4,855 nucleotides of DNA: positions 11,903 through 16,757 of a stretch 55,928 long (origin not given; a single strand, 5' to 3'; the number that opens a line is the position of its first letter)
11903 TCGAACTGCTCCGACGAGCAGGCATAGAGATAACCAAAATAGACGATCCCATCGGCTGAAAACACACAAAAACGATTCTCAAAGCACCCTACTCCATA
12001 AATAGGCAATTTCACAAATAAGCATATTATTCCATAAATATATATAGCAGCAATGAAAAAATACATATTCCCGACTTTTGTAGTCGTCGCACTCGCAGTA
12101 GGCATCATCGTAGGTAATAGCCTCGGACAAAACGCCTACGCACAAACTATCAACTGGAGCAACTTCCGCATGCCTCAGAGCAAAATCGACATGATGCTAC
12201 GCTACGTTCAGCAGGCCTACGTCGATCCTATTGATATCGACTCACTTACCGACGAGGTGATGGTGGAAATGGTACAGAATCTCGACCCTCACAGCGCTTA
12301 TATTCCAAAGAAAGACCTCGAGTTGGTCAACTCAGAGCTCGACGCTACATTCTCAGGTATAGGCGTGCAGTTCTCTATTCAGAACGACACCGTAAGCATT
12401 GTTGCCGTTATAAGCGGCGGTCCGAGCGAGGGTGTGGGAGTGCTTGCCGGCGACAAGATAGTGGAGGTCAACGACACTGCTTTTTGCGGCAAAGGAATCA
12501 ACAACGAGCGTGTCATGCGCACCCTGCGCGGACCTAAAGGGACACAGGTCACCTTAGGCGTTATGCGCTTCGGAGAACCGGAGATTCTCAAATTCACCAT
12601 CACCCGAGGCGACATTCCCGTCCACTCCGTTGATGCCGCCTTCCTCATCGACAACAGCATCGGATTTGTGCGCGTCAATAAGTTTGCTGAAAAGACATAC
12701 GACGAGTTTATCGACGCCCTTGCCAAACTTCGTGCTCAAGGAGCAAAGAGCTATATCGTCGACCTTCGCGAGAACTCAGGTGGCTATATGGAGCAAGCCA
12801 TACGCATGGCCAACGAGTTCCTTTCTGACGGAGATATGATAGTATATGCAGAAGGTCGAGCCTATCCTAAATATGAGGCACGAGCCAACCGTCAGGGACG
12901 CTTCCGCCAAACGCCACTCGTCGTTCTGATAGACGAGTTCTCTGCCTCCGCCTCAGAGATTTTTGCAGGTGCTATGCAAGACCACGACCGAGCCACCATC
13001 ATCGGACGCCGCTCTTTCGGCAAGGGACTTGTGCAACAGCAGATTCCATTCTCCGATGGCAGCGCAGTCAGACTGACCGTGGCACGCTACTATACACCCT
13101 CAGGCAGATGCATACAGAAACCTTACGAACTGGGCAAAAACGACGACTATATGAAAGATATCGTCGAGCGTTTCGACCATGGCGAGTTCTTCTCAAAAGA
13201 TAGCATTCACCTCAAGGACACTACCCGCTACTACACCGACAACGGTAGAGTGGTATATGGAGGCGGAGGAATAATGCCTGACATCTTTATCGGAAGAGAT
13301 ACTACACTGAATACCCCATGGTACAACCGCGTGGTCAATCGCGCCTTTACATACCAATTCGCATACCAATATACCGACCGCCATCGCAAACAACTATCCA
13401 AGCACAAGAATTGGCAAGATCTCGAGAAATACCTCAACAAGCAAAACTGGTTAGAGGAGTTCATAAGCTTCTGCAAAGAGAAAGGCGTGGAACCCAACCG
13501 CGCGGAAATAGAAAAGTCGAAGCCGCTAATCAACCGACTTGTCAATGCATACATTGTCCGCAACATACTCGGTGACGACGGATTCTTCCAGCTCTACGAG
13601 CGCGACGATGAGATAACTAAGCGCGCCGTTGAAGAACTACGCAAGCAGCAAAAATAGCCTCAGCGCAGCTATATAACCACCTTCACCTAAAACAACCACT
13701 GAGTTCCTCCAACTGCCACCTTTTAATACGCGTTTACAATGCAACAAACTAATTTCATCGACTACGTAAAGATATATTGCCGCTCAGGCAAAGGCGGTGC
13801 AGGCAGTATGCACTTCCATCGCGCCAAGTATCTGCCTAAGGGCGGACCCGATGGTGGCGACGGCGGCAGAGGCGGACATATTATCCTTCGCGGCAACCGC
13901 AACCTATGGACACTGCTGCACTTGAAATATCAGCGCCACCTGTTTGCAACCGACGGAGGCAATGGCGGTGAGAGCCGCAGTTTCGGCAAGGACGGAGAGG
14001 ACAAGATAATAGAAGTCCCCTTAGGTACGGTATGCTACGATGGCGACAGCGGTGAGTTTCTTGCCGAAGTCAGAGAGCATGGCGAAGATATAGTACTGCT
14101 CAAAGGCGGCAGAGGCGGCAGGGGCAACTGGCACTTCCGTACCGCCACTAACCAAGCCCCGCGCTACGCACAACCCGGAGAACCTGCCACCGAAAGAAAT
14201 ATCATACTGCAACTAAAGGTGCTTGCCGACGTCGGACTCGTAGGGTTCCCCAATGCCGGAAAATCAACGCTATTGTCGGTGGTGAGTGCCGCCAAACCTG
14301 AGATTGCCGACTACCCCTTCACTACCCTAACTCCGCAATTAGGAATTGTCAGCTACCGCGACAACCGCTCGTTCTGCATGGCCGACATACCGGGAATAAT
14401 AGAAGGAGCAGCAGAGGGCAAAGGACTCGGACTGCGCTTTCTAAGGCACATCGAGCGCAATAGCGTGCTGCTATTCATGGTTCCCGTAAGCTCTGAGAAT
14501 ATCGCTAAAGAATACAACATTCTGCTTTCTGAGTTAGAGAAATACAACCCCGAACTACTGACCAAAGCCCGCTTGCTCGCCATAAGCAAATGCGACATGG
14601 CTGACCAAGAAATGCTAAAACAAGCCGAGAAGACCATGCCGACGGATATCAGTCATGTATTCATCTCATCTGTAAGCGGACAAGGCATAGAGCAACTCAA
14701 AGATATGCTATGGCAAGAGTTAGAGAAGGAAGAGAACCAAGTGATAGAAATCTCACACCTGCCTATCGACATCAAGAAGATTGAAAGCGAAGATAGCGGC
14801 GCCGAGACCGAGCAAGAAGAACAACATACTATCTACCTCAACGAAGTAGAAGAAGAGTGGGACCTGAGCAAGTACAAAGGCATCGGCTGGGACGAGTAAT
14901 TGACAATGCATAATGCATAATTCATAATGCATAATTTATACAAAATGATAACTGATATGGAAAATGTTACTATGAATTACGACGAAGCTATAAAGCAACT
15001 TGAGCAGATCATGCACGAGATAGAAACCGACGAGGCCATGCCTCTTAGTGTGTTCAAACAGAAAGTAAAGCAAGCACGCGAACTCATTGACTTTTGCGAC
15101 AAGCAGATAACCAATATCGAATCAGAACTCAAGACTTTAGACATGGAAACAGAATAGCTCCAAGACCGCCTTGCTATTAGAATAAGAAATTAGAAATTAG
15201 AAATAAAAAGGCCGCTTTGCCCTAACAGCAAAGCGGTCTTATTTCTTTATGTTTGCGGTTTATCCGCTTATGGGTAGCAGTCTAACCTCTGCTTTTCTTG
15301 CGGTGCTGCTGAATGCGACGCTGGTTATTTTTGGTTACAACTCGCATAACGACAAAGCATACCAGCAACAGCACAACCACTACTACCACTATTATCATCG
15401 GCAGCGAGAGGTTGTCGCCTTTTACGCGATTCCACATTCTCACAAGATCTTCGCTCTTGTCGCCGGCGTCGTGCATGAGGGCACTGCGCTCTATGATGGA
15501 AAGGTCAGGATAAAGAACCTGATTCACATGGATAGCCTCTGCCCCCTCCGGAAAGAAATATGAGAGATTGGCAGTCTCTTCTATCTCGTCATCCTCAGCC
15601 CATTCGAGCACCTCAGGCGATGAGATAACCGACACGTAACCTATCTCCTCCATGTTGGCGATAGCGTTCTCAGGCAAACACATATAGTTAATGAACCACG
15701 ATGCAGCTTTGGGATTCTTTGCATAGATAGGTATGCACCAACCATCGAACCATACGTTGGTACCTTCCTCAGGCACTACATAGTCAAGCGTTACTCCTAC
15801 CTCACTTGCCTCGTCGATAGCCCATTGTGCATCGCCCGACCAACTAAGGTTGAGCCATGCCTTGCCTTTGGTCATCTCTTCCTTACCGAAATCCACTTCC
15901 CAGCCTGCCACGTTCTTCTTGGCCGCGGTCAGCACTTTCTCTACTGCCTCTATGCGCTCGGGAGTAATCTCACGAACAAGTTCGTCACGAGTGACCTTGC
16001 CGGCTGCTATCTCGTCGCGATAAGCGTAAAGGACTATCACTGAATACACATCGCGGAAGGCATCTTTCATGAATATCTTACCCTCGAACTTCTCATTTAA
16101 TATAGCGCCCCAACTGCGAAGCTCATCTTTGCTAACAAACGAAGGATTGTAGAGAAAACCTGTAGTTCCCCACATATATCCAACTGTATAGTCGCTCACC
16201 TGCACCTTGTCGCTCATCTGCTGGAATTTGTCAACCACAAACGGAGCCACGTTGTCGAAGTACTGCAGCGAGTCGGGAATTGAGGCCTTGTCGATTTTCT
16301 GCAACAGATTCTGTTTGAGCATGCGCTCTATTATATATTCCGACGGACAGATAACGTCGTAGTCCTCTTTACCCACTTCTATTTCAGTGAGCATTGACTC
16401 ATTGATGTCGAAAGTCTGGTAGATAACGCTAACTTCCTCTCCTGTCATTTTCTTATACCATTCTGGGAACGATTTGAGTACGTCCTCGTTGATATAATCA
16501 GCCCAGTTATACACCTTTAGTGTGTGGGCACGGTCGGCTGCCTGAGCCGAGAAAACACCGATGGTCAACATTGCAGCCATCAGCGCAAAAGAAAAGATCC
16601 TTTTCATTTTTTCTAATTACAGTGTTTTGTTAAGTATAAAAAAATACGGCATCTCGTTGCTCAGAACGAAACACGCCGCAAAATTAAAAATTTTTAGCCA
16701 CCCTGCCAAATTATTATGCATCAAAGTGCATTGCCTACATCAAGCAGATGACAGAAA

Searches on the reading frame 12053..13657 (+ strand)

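Call 102: search_protein_families(library=pfam, proteins=[window:12053-13657:+], max_evalue=0.00001)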
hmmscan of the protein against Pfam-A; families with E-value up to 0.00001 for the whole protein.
window:12053-13657:+ (534 aa): 2 families
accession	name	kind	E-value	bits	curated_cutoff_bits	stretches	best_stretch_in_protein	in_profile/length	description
PF03572.23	Peptidase_S41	-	4.1e-54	183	24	1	203-356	2-156/165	Peptidase family S41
PF13180.12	PDZ_2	-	1.8e-09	38.1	27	1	102-177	2-74/80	PDZ domain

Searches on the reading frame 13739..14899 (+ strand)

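Call 102: search_protein_families(library=pfam, proteins=[window:13739-14899:+], max_evalue=0.00001)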
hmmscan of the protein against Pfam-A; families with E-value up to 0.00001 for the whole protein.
window:13739-14899:+ (386 aa): 3 families
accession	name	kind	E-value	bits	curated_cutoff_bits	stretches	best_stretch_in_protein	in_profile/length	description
PF01018.28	GTP1_OBG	-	6.2e-59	198.5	27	1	7-161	1-155/155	GTP1/OBG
PF01926.29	MMR_HSR1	-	4.3e-23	82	21.9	1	164-280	1-109/113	50S ribosome-binding GTPase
PF02421.24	FeoB_N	-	1.9e-09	37.7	27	1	165-322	3-154/156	Ferrous iron transport protein B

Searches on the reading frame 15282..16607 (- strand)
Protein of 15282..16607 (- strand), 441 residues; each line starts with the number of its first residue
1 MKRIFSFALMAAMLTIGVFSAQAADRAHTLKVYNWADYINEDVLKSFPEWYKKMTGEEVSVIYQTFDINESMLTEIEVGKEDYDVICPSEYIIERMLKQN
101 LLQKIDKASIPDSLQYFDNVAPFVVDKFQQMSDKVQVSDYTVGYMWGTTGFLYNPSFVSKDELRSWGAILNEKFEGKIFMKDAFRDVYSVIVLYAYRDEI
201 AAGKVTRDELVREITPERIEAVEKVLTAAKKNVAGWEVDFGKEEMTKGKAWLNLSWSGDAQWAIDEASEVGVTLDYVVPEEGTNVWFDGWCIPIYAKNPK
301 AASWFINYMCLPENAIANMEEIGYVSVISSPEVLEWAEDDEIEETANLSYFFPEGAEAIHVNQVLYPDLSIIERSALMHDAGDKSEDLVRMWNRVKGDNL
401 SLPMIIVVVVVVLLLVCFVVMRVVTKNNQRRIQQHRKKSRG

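Call 102: search_protein_families(library=pfam, proteins=[window:15282-16607:-], max_evalue=0.00001)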
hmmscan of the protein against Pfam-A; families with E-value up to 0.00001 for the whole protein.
window:15282-16607:- (441 aa): 3 families
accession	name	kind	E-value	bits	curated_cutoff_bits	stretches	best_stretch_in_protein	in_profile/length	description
PF13416.11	SBP_bac_8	-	4.5e-27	96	27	1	51-331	6-265/279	Bacterial extracellular solute-binding protein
PF13343.11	SBP_bac_6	-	1.7e-14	54.3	24.6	1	89-334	17-225/245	Bacterial extracellular solute-binding protein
PF01547.30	SBP_bac_1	-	3.4e-09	37.6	26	1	47-315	14-306/307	Bacterial extracellular solute-binding protein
